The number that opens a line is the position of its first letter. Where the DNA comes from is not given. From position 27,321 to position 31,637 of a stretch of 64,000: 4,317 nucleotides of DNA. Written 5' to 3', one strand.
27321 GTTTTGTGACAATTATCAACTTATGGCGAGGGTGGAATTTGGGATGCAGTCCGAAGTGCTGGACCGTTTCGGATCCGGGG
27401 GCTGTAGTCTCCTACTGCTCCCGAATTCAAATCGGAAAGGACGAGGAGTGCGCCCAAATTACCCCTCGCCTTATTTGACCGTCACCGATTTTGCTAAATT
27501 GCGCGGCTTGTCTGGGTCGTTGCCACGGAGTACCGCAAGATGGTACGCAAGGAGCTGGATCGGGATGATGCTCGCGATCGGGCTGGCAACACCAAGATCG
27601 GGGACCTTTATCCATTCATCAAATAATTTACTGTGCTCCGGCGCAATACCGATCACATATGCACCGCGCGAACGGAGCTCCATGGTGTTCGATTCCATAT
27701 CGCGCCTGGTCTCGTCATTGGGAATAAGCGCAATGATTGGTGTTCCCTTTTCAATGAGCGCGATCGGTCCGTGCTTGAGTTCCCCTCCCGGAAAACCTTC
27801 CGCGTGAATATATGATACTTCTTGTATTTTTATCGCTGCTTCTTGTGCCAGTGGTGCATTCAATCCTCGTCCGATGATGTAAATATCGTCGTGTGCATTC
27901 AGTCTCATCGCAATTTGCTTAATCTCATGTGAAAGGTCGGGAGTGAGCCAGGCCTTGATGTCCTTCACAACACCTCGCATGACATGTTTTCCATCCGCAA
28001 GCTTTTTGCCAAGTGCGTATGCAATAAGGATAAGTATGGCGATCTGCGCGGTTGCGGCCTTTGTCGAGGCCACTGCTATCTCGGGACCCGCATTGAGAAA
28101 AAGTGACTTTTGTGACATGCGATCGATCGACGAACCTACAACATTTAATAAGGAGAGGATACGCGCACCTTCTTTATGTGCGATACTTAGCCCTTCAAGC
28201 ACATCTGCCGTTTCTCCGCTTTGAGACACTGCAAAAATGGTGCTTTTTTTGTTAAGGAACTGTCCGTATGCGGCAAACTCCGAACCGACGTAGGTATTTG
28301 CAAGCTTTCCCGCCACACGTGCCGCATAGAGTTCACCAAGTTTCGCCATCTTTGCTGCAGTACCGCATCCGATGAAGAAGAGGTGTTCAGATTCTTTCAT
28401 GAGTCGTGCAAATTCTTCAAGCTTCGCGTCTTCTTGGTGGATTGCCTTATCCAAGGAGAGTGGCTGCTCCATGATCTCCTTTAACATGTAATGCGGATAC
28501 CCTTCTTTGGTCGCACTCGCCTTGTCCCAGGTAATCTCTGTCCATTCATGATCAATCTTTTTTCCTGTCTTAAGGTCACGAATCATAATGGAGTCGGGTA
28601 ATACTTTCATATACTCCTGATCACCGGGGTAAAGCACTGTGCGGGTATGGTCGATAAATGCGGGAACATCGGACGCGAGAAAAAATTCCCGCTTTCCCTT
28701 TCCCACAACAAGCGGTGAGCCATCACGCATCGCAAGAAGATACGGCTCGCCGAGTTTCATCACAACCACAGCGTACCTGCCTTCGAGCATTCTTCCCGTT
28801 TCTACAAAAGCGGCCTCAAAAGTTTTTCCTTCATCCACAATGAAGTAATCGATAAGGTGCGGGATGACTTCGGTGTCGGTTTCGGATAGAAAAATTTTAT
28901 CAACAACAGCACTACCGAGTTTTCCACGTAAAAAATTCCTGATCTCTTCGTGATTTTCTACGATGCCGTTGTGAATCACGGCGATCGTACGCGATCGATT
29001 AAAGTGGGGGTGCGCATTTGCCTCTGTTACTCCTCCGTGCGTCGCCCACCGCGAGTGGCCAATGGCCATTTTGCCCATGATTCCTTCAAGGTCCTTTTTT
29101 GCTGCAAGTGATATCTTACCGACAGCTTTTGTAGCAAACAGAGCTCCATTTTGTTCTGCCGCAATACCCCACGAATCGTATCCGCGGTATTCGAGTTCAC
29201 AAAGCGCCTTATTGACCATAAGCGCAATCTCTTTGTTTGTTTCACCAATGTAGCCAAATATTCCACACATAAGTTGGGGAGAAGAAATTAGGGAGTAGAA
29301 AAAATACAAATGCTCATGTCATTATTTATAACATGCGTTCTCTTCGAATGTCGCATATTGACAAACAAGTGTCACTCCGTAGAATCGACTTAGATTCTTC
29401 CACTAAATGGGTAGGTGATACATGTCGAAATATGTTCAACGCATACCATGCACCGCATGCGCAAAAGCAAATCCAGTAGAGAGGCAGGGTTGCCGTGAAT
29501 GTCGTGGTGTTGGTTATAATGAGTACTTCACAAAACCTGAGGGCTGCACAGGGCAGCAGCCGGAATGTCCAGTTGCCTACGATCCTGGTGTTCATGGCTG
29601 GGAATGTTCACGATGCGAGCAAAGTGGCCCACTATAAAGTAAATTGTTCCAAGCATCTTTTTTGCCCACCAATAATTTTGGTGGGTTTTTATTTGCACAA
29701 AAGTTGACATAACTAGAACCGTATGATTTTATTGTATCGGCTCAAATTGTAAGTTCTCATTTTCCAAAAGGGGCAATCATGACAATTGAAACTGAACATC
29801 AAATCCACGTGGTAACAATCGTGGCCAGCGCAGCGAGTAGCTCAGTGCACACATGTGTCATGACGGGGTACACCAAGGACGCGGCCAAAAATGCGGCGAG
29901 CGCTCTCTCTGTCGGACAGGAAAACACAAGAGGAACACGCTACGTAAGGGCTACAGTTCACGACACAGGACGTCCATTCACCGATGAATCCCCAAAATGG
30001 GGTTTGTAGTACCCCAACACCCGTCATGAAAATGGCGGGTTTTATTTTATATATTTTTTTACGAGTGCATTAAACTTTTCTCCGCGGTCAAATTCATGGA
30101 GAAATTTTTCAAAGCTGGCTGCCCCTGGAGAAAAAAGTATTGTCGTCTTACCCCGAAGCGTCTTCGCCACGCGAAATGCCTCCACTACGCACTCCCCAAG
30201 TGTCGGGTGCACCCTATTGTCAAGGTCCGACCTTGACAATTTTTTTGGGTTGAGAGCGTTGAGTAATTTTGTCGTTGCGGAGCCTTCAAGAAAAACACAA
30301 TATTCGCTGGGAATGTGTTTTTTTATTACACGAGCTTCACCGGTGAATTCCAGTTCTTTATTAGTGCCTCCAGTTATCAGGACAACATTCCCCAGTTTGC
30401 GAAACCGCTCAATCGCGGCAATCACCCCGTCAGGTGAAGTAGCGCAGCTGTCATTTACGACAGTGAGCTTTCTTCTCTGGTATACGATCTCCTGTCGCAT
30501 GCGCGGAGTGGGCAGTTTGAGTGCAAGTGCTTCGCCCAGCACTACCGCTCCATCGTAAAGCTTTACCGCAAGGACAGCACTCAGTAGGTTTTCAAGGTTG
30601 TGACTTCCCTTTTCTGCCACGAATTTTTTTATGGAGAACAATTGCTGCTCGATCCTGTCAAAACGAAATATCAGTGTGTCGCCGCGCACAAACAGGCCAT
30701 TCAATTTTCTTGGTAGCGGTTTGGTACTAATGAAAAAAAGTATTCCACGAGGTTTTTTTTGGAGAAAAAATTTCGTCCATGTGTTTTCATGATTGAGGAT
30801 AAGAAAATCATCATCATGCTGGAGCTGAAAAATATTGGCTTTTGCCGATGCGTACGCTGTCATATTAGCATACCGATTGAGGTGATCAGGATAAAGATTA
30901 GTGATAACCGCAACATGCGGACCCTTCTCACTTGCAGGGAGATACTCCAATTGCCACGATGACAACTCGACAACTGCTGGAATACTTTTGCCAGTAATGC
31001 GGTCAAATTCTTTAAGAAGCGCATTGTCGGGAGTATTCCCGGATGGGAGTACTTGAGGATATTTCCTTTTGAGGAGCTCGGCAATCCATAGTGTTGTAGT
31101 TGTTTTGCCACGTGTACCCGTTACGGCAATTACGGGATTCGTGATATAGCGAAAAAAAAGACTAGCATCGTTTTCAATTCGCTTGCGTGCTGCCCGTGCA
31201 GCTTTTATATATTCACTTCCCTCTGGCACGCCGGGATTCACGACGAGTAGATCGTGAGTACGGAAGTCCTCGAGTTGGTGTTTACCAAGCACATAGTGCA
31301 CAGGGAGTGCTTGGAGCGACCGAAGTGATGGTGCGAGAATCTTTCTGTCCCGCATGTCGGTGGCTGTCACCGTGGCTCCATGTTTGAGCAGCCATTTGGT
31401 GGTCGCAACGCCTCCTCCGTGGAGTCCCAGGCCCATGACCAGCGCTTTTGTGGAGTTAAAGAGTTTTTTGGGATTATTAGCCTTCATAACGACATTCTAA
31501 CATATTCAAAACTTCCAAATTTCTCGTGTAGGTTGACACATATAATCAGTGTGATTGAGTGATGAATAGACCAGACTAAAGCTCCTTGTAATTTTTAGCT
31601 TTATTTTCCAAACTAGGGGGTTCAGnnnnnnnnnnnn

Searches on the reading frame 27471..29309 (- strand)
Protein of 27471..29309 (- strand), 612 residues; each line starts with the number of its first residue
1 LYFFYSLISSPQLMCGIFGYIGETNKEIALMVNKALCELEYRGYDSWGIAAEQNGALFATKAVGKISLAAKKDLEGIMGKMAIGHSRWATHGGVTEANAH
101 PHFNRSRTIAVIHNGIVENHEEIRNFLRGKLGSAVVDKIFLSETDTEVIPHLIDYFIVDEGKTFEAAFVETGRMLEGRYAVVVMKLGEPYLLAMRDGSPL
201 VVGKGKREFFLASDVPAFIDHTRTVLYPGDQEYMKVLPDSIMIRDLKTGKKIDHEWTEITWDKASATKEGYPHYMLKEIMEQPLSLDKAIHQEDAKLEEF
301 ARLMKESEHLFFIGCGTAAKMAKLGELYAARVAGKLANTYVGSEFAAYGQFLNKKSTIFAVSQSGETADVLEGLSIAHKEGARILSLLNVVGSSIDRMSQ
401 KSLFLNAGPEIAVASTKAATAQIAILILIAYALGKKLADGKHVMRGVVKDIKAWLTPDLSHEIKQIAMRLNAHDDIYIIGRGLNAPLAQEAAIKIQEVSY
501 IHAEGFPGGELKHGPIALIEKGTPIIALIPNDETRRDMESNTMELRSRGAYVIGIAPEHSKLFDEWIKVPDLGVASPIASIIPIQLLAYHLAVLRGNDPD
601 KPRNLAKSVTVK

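Call 30: search_protein_families(library=pfam, proteins=[window:27471-29309:-], max_evalue=0.00001)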
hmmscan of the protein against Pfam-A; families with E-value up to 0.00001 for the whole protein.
window:27471-29309:- (612 aa): 3 families
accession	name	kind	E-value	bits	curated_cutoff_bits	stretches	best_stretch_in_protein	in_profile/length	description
PF01380.27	SIS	-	1.7e-37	128.6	25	2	305-428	3-127/131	SIS domain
PF13522.11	GATase_6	-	4.9e-13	49.7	27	1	79-213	10-129/130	Glutamine amidotransferase domain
PF13537.11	GATase_7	-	3e-10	40.6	25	1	95-218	9-121/123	Glutamine amidotransferase domain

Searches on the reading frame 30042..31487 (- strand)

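Call 30: search_protein_families(library=pfam, proteins=[window:30042-31487:-], max_evalue=0.00001)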
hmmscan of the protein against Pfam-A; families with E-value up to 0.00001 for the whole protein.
window:30042-31487:- (481 aa): 2 families
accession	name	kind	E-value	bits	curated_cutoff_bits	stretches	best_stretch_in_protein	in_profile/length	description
PF08245.18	Mur_ligase_M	-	2.2e-25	90.2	24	1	122-307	1-199/200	Mur ligase middle domain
PF21799.2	MurD-like_N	-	1.3e-10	41.8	27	1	14-102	2-84/88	Mur ligase MurD-like, N-terminal domain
